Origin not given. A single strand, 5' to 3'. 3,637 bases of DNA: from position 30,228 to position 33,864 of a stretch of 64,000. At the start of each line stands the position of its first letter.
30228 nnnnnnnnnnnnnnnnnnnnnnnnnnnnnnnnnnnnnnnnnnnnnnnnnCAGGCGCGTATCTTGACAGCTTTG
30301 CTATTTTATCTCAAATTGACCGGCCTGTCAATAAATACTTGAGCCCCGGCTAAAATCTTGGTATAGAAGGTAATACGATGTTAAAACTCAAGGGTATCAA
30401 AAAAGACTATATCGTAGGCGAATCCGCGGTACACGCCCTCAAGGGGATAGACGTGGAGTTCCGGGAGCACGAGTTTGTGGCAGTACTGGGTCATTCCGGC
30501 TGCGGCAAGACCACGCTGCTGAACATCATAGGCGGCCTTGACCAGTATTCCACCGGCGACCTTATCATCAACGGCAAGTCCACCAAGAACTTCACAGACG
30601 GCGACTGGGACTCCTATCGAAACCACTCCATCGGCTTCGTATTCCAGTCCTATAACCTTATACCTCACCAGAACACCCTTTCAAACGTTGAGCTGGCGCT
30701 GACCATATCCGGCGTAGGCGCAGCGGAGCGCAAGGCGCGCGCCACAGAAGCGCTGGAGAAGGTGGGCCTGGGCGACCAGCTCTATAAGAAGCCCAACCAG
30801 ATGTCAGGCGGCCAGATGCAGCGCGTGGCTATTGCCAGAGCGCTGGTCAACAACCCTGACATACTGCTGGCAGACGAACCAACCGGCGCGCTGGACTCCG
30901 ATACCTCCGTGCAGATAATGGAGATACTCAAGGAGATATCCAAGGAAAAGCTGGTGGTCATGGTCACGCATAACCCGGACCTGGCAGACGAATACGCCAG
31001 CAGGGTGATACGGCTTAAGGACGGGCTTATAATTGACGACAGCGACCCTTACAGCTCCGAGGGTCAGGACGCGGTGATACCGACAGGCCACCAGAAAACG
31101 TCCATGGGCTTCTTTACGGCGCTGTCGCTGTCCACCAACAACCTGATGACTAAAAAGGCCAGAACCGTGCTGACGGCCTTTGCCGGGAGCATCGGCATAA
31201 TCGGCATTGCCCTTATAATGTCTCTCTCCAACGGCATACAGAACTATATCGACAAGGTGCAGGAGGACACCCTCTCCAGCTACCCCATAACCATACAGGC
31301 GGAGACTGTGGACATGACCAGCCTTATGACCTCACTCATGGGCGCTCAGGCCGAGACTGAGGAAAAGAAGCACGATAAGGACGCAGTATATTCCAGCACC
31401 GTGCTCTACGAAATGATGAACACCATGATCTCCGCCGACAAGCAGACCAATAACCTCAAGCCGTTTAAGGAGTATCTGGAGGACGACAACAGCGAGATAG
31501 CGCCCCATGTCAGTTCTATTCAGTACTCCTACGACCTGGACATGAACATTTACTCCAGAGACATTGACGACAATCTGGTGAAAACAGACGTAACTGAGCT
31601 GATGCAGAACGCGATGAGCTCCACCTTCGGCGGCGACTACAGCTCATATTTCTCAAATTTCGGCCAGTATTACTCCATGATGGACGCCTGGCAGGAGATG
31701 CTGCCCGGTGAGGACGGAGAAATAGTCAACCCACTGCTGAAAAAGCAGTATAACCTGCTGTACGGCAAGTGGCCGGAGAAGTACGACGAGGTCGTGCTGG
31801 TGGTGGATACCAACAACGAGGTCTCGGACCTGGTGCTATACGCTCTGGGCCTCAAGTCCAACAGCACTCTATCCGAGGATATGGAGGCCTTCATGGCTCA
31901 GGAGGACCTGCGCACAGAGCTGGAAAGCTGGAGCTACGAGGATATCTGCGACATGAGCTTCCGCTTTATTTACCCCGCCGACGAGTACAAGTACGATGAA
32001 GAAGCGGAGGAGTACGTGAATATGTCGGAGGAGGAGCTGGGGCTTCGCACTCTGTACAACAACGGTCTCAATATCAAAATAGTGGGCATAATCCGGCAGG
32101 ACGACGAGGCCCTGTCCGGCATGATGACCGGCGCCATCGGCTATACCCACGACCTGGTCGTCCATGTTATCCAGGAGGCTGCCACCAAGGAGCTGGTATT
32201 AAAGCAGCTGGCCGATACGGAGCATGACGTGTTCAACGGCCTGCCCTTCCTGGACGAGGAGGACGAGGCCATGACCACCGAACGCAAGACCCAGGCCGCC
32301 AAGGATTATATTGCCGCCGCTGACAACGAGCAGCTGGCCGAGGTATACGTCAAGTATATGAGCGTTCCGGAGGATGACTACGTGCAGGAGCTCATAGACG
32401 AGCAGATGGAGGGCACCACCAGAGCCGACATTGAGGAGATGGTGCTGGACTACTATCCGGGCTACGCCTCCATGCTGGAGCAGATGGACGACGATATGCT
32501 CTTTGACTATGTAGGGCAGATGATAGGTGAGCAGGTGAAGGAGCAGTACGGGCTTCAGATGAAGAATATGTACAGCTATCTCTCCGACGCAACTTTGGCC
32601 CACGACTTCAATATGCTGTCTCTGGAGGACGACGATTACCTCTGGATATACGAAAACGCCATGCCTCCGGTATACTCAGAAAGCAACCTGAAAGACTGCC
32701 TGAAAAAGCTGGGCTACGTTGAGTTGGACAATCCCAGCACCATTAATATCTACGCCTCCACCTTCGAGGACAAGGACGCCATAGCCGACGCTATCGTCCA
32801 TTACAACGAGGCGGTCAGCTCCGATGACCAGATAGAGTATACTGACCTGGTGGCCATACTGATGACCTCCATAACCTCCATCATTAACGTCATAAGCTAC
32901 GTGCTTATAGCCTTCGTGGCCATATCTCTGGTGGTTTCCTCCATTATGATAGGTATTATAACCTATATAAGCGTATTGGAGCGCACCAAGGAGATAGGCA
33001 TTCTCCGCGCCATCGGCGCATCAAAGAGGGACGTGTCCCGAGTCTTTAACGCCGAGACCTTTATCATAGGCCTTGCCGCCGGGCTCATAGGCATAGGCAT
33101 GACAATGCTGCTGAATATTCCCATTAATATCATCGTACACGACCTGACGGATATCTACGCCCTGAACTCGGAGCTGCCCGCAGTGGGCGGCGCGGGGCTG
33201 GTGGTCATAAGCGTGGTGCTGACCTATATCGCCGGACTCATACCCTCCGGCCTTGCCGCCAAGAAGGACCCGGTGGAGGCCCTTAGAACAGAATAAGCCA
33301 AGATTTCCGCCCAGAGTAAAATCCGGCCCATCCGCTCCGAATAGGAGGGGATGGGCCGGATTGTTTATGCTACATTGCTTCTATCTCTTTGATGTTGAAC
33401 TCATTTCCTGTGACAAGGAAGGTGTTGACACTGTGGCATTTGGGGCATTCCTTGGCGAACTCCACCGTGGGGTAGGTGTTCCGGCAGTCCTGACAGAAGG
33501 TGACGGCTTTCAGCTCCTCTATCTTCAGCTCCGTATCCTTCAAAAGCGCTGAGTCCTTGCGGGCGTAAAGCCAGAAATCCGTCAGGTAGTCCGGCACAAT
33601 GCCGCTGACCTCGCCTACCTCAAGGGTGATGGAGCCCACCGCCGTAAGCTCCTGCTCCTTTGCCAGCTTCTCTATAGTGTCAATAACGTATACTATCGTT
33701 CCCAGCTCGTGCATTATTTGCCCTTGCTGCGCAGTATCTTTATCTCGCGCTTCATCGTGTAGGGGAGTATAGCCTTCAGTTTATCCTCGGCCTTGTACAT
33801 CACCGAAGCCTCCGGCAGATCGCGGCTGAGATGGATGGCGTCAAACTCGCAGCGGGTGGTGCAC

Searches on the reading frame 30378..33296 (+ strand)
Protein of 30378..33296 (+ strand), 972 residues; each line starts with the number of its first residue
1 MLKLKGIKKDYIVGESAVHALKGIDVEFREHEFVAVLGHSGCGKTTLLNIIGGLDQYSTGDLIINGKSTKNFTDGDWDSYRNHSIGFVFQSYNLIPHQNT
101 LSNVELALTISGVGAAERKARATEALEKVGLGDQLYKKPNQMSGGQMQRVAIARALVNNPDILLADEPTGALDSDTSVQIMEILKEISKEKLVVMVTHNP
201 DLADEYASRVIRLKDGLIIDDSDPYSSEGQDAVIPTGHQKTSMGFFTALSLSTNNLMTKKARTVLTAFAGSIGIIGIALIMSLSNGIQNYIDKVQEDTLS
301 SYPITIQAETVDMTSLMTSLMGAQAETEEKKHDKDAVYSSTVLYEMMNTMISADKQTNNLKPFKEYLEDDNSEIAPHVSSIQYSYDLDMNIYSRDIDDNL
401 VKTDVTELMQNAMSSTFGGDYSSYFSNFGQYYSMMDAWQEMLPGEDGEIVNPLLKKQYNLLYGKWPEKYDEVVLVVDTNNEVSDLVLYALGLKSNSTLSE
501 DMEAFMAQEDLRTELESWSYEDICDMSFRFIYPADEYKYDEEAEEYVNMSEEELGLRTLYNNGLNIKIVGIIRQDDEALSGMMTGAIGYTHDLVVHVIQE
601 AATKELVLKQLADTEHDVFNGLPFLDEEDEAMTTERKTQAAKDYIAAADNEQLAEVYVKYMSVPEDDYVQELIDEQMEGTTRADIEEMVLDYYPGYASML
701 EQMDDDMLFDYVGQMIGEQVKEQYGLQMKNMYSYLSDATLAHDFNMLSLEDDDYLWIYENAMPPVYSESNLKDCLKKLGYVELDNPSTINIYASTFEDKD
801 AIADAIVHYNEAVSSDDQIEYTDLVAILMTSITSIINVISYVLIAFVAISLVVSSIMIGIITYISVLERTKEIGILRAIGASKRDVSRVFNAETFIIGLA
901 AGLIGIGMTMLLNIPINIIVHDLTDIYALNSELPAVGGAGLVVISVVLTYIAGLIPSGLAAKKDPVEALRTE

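Call 40: search_protein_families(library=pfam, proteins=[window:30378-33296:+], max_evalue=0.00001)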
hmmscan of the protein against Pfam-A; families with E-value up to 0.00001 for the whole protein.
window:30378-33296:+ (972 aa): 2 families
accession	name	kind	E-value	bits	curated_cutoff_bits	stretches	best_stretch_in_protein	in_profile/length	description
PF00005.33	ABC_tran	-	1.1e-33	117.1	25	1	21-169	1-136/137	ABC transporter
PF02687.27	FtsX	-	6.1e-16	59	25.5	1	845-964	2-119/120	FtsX-like permease C-terminal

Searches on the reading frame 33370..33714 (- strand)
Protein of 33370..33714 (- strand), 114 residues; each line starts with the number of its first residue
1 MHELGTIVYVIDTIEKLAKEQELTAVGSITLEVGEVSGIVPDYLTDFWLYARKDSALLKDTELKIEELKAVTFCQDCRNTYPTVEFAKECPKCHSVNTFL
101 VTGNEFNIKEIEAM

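Call 40: search_protein_families(library=pfam, proteins=[window:33370-33714:-], max_evalue=0.00001)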
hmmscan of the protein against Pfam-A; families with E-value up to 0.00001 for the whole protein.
window:33370-33714:- (114 aa): 1 family
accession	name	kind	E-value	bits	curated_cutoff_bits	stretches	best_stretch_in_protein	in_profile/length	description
PF01155.25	HypA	-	5e-29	101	28.9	1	1-112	1-111/112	Hydrogenase/urease nickel incorporation, metallochaperone, hypA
